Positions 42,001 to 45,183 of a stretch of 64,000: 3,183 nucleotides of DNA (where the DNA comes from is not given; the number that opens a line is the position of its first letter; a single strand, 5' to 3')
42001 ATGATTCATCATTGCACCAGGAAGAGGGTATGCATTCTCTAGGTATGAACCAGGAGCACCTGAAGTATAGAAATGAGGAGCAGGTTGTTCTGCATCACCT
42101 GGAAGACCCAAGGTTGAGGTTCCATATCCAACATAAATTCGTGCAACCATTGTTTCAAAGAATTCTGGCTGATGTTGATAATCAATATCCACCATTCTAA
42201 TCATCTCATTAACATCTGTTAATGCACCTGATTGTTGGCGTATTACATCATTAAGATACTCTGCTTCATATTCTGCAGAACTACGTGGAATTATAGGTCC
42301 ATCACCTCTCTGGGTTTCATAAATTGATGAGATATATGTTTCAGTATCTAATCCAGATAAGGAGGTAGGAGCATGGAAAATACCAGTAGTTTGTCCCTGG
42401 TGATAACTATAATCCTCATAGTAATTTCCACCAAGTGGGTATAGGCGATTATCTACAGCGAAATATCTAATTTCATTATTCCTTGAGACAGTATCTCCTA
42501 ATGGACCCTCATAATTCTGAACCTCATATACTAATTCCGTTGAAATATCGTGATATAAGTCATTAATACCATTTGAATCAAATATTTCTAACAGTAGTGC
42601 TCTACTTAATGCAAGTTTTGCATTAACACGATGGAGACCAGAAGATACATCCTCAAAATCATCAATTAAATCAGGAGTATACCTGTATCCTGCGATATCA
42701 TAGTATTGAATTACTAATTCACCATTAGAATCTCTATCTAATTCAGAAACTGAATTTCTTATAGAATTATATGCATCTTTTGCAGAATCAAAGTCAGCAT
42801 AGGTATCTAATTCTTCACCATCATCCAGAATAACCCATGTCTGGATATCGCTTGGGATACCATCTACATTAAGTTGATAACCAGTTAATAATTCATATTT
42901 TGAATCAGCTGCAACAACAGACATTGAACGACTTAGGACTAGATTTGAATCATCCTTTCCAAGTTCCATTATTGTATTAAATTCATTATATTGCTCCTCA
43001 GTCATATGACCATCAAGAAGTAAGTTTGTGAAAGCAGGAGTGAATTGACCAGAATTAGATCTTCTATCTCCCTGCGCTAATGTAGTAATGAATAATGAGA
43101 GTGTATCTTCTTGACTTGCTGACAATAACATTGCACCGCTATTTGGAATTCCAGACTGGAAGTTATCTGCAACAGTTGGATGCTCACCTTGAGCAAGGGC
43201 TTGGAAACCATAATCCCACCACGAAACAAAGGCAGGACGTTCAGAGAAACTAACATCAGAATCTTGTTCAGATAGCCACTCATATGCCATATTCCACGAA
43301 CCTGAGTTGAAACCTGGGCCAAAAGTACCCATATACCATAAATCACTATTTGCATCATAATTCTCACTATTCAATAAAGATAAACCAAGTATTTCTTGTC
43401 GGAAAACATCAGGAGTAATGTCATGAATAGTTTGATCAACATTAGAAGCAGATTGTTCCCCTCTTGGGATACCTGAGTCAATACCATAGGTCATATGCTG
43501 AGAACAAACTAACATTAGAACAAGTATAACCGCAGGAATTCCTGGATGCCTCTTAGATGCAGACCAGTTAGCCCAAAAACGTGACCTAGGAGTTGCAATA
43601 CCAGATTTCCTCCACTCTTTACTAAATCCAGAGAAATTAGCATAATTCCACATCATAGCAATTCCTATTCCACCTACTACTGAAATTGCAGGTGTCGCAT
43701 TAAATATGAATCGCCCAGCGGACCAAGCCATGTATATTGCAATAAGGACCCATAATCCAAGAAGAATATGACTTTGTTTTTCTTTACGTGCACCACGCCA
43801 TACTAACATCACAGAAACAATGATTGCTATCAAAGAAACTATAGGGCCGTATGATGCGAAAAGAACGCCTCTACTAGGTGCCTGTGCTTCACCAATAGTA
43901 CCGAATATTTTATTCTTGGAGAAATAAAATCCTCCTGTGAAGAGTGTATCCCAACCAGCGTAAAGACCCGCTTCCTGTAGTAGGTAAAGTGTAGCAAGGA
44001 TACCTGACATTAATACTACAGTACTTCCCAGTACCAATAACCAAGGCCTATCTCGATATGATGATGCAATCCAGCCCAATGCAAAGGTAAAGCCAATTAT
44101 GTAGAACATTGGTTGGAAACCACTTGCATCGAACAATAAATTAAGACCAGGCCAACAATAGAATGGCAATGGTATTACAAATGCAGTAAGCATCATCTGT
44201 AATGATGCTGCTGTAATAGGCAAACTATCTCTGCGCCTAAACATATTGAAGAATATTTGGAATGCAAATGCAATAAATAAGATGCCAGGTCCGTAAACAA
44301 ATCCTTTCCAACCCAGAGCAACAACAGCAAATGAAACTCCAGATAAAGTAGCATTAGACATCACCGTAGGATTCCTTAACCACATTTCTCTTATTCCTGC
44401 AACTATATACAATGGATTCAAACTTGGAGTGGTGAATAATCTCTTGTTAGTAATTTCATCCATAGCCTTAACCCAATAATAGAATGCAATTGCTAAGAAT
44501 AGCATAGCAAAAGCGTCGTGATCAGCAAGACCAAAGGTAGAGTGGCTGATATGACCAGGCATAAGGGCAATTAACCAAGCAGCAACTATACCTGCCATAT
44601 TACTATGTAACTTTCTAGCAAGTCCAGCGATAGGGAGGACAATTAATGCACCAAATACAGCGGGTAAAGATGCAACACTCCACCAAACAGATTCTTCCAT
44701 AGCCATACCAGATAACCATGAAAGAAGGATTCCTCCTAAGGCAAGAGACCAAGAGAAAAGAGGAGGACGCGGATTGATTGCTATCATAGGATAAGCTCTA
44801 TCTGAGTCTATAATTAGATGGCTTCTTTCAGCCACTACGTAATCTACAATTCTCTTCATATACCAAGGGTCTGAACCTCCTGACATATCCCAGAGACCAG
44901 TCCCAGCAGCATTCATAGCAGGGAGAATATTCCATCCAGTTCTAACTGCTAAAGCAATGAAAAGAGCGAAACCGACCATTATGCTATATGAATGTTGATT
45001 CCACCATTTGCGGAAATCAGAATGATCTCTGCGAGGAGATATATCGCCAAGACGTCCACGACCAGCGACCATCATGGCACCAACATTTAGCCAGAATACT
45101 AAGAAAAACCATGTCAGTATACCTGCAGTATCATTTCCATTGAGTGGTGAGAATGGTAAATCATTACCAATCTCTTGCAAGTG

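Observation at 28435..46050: Co-directional 17.6-kb block: mega-AglB -> S8 subtilase -> beta-helix surface protein -> wHTH-STAND-TPR regulator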

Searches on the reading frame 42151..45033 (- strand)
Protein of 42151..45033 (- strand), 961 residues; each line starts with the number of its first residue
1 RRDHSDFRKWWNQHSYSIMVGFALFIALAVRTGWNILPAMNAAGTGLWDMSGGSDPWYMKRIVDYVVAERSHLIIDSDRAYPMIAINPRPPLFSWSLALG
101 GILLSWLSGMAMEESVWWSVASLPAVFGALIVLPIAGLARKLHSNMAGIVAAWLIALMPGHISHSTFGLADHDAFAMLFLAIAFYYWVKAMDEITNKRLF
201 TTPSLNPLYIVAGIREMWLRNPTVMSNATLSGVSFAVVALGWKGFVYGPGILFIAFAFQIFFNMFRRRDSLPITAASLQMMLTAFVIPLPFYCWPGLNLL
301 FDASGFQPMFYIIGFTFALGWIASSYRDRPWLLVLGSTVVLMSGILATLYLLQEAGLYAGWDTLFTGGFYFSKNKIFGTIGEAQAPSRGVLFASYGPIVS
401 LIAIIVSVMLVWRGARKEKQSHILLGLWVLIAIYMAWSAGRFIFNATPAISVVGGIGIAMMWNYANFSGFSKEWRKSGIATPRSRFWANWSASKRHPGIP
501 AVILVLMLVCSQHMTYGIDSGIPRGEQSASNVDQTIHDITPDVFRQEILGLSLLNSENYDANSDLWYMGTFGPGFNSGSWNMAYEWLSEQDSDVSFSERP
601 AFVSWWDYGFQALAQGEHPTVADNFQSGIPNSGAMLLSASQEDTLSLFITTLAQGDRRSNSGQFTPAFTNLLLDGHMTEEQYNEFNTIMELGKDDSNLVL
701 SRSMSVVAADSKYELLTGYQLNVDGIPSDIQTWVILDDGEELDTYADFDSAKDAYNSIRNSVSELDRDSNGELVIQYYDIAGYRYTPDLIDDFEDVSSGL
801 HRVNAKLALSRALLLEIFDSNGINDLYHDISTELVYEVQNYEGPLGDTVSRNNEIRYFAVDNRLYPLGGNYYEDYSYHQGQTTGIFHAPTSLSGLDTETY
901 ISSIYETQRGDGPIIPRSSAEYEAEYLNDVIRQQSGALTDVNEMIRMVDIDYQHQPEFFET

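Call 66: search_protein_representatives(protein=window:42151-45033:-)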
Query: 961 residues. Proteins with E-value up to 0.001 (for the whole library): 810; up to 1e-10: 423; up to 1e-30: 238. The best 150 are listed.
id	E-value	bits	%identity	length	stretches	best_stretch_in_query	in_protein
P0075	0.0e+00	1406.8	63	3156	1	1-961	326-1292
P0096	0.0e+00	1361.0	62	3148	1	2-961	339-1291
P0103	0.0e+00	1298.4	59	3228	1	2-961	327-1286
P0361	0.0e+00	1035.9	50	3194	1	5-961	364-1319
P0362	0.0e+00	1034.5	52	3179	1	7-960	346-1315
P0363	0.0e+00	1020.7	51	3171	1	3-961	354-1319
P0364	1.1e-294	996.8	48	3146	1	5-961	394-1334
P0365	5.2e-282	954.8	50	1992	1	3-961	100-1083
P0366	4.4e-280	948.4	47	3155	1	3-961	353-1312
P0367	2.7e-268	909.4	45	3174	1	4-961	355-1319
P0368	1.5e-260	883.7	45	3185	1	4-961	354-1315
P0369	6.4e-255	865.1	64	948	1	2-572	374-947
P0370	6.8e-218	742.6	71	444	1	23-463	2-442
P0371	2.7e-217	740.6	43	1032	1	114-961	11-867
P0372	2.3e-192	658.1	52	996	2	2-343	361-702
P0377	5.0e-111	388.9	36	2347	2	27-697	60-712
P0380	1.1e-105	371.2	37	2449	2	10-689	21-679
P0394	4.9e-89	316.1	37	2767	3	50-456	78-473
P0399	1.6e-86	307.7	32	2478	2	26-667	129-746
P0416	1.3e-83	298.2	36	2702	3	51-456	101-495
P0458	3.5e-72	260.3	34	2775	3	33-456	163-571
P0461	1.2e-70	255.2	29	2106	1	15-673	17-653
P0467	4.7e-69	250.0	30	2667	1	20-659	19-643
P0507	2.7e-58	214.4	27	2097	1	7-684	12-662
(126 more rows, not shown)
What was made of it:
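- Closest known: Giant AglBs of other Thermoplasmata. Different: The core starts at residue ~5-130 (call 66).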

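Call 67: find_encoding_contigs(protein=P0377, flank=10000, max_places=2)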
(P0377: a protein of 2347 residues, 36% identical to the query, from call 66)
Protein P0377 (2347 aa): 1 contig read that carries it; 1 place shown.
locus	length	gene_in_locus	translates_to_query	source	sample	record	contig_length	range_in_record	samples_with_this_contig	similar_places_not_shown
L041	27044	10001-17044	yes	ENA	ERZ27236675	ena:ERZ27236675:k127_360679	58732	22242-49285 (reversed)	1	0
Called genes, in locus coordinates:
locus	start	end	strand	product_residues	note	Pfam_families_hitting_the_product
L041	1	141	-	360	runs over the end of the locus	-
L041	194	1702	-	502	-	PF02127:Peptidase_M18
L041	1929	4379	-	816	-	PF00708:Acylphosphatase, PF07503:zf-HYPF, PF01300:Sua5_yciO_yrdC, PF17788:HypF_C, PF22521:HypF_C_2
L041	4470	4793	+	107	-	PF18446:DUF5611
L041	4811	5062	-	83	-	PF01206:TusA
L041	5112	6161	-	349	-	PF18911:PKD_4, PF00801:PKD, PF22352:K319L-like_PKD (faint), PF21027:Sde0182_C (faint)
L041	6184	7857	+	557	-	PF09594:GT87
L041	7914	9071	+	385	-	PF00282:Pyridoxal_deC, PF00155:Aminotran_1_2, PF00266:Aminotran_5, PF01041:DegT_DnrJ_EryC1 (weak), PF05889:SepSecS (faint), PF01276:OKR_DC_1 (weak)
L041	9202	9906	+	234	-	PF00730:HhH-GPD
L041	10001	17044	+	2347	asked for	PF02516:STT3, PF11974:bMG3 (faint), PF13620:CarboxypepD_reg, PF13715:CarbopepD_reg_2 (faint), PF17210:SdrD_B (faint), PF17802:SpaA (faint), PF22904:NOMO1-like_2nd (faint), PF07705:CARDB, +1 more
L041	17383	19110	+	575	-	PF02386:TrkH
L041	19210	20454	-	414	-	PF00890:FAD_binding_2 (weak), PF01134:GIDA (weak), PF01494:FAD_binding_3, PF03486:HI0933_like (weak), PF07992:Pyr_redox_2 (faint), PF12831:FAD_oxidored, PF01266:DAO (weak), PF22578:GGR_cat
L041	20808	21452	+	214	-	PF02581:TMP-TENI, PF01729:QRPTase_C (faint), PF03060:NMO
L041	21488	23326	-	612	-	PF00012:HSP70, PF06723:MreB_Mbl, PF00012:HSP70, PF02782:FGGY_C (faint)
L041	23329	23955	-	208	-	PF01025:GrpE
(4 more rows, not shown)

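Call 68: list_cluster_members(proteins=[P0377, P0380, P0394, P0399, P0416, P0458, P0467, P0365, P0507, P0461])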
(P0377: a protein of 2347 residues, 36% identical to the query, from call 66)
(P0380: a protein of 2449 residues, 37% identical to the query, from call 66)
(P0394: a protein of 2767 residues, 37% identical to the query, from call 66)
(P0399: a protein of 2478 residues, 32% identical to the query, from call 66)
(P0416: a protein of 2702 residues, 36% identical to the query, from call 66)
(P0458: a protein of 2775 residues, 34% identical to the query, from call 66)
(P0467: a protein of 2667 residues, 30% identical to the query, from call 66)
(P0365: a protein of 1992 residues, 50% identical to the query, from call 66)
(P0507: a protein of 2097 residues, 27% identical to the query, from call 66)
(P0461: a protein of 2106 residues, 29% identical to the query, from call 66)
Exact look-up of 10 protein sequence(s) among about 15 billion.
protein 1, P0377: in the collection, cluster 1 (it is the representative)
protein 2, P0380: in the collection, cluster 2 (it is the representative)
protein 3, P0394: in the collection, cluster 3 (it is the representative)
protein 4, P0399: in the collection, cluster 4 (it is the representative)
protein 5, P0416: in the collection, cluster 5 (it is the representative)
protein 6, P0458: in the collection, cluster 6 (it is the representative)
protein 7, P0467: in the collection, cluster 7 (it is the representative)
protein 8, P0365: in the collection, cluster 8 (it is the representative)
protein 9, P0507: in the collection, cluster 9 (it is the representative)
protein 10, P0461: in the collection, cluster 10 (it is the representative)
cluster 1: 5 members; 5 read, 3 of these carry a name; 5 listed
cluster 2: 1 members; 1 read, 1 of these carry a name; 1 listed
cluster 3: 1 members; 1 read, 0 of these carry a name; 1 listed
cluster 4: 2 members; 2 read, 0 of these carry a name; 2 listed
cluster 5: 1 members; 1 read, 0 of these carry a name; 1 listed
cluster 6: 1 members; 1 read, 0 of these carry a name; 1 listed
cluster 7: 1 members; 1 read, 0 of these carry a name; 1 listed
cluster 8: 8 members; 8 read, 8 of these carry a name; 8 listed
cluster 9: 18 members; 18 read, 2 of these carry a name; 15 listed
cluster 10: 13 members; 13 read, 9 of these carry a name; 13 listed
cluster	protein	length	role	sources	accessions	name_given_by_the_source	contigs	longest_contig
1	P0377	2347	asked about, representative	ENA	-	-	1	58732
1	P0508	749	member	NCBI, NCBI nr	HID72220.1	MAG TPA: hypothetical protein EYP29_05715, partial [Thermoplasmata archaeon] | hypothetical protein [Thermoplasmata archaeon]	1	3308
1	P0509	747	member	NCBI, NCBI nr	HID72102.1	MAG TPA: carboxypeptidase regulatory-like domain-containing protein, partial ... | carboxypeptidase regulatory-like domain-containing protein [Thermoplasmata archaeon]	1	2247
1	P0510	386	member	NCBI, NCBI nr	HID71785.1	MAG TPA: hypothetical protein EYP29_03455, partial [Thermoplasmata archaeon] | hypothetical protein [Thermoplasmata archaeon]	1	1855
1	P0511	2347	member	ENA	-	-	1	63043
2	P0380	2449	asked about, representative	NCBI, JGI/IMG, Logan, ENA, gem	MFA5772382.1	MAG: carboxypeptidase regulatory-like domain-containing protein [Thermoplasmata archaeon]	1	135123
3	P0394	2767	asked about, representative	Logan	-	-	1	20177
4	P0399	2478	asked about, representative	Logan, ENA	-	-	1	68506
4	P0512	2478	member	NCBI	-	-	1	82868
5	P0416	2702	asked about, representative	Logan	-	-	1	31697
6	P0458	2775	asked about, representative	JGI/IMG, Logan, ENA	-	-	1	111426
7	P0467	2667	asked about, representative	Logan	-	-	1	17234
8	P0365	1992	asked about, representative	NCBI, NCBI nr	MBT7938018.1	MAG: hypothetical protein HN696_02525, partial [Euryarchaeota archaeon] | hypothetical protein [Euryarchaeota archaeon]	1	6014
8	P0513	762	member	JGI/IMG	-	hypothetical protein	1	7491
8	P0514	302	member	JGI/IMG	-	hypothetical protein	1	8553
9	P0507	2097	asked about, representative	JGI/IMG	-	dolichyl-diphosphooligosaccharide--protein glycosyltransferase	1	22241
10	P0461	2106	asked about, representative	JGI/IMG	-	-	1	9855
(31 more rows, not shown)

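Call 69: find_encoding_contigs(protein=P0380, flank=10000, max_places=1)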
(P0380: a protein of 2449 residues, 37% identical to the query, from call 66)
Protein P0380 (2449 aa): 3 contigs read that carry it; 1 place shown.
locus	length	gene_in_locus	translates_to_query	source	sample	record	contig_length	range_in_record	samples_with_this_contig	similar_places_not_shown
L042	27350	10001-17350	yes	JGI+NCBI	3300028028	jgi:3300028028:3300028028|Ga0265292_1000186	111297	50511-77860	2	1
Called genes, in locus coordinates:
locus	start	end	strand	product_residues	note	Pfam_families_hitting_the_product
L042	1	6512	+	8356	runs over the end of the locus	-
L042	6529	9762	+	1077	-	PF06832:BiPBP_C (faint), PF07679:I-set (faint), PF13895:Ig_2 (faint), PF13927:Ig_3 (faint), PF16820:PKD_3 (faint), PF17957:Big_7 (faint), PF18911:PKD_4 (faint), PF00801:PKD (faint)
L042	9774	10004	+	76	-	-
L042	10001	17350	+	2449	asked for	PF02516:STT3, PF13231:PMT_2 (weak), PF13620:CarboxypepD_reg, PF13715:CarbopepD_reg_2 (faint), PF13620:CarboxypepD_reg, PF17210:SdrD_B (weak), PF22904:NOMO1-like_2nd (weak)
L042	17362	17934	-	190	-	PF01949:Endo_dU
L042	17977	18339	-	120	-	PF01981:PTH2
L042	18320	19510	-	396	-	PF05621:TniB (weak), PF13191:AAA_16, PF01637:ATPase_2 (weak), PF05729:NACHT (weak), PF13401:AAA_22, PF00004:AAA, PF22703:Cdc6_lid, PF09079:WHD_Cdc6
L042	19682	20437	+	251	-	PF00149:Metallophos (weak)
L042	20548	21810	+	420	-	PF07969:Amidohydro_3, PF01979:Amidohydro_1, PF07969:Amidohydro_3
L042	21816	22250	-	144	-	PF00885:DMRL_synthase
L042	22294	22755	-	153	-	PF00885:DMRL_synthase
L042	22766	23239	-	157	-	PF01467:CTP_transf_like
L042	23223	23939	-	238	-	PF00926:DHBP_synthase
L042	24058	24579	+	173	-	PF09824:ArsR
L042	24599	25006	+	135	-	-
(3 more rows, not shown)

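Call 70: find_encoding_contigs(protein=P0458, flank=10000, max_places=1)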
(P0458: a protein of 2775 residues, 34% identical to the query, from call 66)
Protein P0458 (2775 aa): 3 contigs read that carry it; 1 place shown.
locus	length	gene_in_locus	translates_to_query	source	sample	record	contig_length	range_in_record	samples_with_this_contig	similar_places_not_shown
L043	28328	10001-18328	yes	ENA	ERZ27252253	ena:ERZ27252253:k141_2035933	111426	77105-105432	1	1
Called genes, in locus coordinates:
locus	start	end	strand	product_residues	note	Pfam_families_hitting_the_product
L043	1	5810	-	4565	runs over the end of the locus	PF01841:Transglut_core, PF13620:CarboxypepD_reg, PF13620:CarboxypepD_reg, PF13715:CarbopepD_reg_2 (weak), PF00801:PKD, PF18911:PKD_4, PF00801:PKD, PF18911:PKD_4, +5 more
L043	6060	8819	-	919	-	PF00690:Cation_ATPase_N, PF00122:E1-E2_ATPase, PF13246:Cation_ATPase, PF00702:Hydrolase, PF08282:Hydrolase_3 (faint), PF00689:Cation_ATPase_C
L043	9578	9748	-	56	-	-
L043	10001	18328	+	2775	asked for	PF02516:STT3, PF13620:CarboxypepD_reg, PF13715:CarbopepD_reg_2 (faint), PF17210:SdrD_B (faint), PF22904:NOMO1-like_2nd (faint), PF14686:fn3_3 (faint), PF23194:NOMO_5th (faint), PF13620:CarboxypepD_reg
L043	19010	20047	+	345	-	PF00041:fn3 (weak), PF12773:DZR (weak), PF13240:Zn_Ribbon_1 (faint), PF14559:TPR_19 (weak), PF13371:TPR_9 (weak), PF13432:TPR_16 (weak), PF00515:TPR_1 (weak), PF07719:TPR_2 (weak), +2 more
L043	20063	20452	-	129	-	-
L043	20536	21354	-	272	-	PF01513:NAD_kinase, PF20143:NAD_kinase_C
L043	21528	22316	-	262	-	PF01936:NYN, PF12872:OST-HTH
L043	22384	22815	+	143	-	-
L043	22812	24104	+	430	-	PF00266:Aminotran_5, PF22580:KYNU_C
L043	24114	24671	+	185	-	PF04068:Fer4_RLI, PF04034:Ribo_biogen_C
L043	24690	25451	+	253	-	PF07786:HGSNAT_cat, PF01757:Acyl_transf_3 (faint)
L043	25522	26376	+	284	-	-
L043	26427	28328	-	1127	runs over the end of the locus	-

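Call 71: find_encoding_contigs(protein=P0507, flank=10000, max_places=1)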
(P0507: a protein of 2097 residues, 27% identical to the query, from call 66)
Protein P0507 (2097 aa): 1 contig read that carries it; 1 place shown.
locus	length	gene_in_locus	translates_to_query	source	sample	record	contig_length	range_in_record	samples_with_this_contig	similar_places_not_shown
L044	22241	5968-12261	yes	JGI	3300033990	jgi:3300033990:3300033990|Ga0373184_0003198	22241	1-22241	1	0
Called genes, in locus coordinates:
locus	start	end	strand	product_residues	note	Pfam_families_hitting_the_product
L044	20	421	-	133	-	PF01951:Archease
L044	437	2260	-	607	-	PF23545:Zn_ribbon_HMPTM, PF04055:Radical_SAM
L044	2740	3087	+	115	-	-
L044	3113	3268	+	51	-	-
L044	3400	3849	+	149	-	PF07282:Cas12f1-like_TNB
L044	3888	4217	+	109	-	PF01402:RHH_1 (faint)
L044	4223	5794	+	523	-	PF03484:B5 (faint), PF17759:tRNA_synthFbeta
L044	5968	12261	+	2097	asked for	PF13620:CarboxypepD_reg (weak)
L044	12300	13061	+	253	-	-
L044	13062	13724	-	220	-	-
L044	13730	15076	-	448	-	PF01368:DHH, PF02272:DHHA1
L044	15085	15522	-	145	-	PF08069:Ribosomal_S13_N, PF00312:Ribosomal_S15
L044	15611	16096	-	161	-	PF25084:LbH_EIF2B (faint), PF14602:Hexapep_2 (weak), PF00132:Hexapep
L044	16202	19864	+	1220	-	PF12895:ANAPC3 (faint), PF14559:TPR_19 (faint)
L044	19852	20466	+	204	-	PF02163:Peptidase_M50 (weak)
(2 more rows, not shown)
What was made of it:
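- Closest known: Giant AglBs of other Thermoplasmata. Same: Identity over the core is 30-37% (calls 66-71).
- The outgroup giant AglBs have unrelated neighbours (calls 67, 69-71).
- Tried and rejected: Outgroup contexts came from the AglB representative search instead (calls 66-71).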

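Call 77: list_cluster_members(proteins=[P0361, P0362, P0363, P0364, P0366, P0367, P0368, P0075, P0096])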
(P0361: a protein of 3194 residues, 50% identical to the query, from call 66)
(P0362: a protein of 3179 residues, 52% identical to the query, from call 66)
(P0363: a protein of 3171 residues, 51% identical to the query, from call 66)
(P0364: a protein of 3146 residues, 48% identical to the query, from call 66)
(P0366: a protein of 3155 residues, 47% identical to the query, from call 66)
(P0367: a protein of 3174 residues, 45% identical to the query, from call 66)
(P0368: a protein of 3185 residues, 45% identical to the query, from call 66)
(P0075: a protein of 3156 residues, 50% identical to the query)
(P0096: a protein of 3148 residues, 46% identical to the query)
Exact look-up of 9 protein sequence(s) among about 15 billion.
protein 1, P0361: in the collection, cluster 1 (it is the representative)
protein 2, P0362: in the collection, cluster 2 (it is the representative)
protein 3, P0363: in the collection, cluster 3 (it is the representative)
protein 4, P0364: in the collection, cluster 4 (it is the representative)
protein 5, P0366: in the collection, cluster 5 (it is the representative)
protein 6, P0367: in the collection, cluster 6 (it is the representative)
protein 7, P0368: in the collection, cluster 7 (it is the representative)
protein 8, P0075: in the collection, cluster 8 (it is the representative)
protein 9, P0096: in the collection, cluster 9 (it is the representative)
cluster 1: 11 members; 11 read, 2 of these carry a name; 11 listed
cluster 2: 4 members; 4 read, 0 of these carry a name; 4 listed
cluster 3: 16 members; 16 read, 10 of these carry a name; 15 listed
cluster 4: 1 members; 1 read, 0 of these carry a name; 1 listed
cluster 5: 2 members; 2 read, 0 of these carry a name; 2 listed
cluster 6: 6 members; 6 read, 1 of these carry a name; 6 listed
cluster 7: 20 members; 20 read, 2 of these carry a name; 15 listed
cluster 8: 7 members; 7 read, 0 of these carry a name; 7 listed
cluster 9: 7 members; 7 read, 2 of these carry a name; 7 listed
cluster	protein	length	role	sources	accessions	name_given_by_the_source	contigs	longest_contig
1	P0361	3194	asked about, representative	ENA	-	-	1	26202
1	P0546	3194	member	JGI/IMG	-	asparagine N-glycosylation enzyme membrane subunit Stt3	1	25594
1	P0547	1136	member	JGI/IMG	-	hypothetical protein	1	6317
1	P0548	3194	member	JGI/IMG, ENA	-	-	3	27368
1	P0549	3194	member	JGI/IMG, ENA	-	-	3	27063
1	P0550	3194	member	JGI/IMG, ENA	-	-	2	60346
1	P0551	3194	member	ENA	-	-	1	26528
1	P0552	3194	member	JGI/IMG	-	-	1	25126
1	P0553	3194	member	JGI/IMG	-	-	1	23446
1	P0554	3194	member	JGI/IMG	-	-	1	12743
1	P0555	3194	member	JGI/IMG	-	-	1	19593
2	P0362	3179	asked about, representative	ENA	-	-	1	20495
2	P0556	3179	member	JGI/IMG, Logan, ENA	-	-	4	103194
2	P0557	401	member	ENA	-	-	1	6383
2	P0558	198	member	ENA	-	-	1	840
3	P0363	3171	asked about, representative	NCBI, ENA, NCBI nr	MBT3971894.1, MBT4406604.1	MAG: hypothetical protein HOE92_06725 [Euryarchaeota archaeon] | hypothetical protein [Euryarchaeota archaeon]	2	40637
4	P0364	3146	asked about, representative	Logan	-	-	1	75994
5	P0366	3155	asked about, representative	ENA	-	-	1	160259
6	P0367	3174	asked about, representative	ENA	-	-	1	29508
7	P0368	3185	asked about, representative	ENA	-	-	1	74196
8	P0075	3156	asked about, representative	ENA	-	-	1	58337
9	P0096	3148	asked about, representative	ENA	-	-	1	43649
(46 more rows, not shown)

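Call 79: find_encoding_contigs(protein=P0366, flank=10000, max_places=1)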
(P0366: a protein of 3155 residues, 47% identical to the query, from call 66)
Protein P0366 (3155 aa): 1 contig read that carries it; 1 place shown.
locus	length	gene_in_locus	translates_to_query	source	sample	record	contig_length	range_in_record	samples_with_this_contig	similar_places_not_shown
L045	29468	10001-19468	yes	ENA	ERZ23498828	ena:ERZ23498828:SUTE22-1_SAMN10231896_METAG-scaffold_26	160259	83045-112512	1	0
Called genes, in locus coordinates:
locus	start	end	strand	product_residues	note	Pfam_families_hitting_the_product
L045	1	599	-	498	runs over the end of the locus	PF01970:TctA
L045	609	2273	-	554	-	-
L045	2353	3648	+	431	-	PF01966:HD, PF19276:HD_assoc_2 (weak)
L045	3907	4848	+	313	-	-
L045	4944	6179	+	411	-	-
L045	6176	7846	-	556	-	-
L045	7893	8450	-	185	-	PF01864:CarS-like, PF01148:CTP_transf_1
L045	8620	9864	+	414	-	PF02844:GARS_N, PF01071:GARS_A, PF02655:ATP-grasp_3, PF02786:CPSase_L_D2 (weak), PF08442:ATP-grasp_2 (weak), PF02222:ATP-grasp, PF02843:GARS_C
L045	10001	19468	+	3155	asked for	PF02516:STT3, PF13620:CarboxypepD_reg (faint), PF22904:NOMO1-like_2nd (faint), PF17210:SdrD_B (faint), PF17802:SpaA (faint)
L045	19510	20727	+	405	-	PF00082:Peptidase_S8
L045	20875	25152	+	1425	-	PF13229:Beta_helix, PF17957:Big_7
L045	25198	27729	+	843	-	PF13191:AAA_16, PF13176:TPR_7 (faint), PF13401:AAA_22 (weak), PF07721:TPR_4 (faint), PF14938:SNAP (faint), PF00515:TPR_1 (faint), PF13424:TPR_12, PF13424:TPR_12 (weak), +2 more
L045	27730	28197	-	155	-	-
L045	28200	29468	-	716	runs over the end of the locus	-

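Call 80: find_encoding_contigs(protein=P0368, flank=10000, max_places=1)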
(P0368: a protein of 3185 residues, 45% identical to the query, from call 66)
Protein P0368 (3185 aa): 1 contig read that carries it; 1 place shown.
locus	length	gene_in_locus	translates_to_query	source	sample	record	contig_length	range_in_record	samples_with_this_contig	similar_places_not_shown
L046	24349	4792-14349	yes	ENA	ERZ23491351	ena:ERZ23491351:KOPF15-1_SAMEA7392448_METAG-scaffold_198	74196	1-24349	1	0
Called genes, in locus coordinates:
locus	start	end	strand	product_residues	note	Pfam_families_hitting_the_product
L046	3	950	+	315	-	?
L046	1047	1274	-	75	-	-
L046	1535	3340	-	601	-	-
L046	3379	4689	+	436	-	PF02844:GARS_N, PF01071:GARS_A, PF02655:ATP-grasp_3, PF02222:ATP-grasp (weak), PF02843:GARS_C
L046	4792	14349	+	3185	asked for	PF02516:STT3, PF13620:CarboxypepD_reg (weak)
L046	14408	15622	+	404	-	PF00082:Peptidase_S8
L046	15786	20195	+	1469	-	PF13229:Beta_helix (faint), PF17957:Big_7 (faint)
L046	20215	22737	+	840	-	PF13191:AAA_16, PF07719:TPR_2 (faint), PF00515:TPR_1 (faint), PF13424:TPR_12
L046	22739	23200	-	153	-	-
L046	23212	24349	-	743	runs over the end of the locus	-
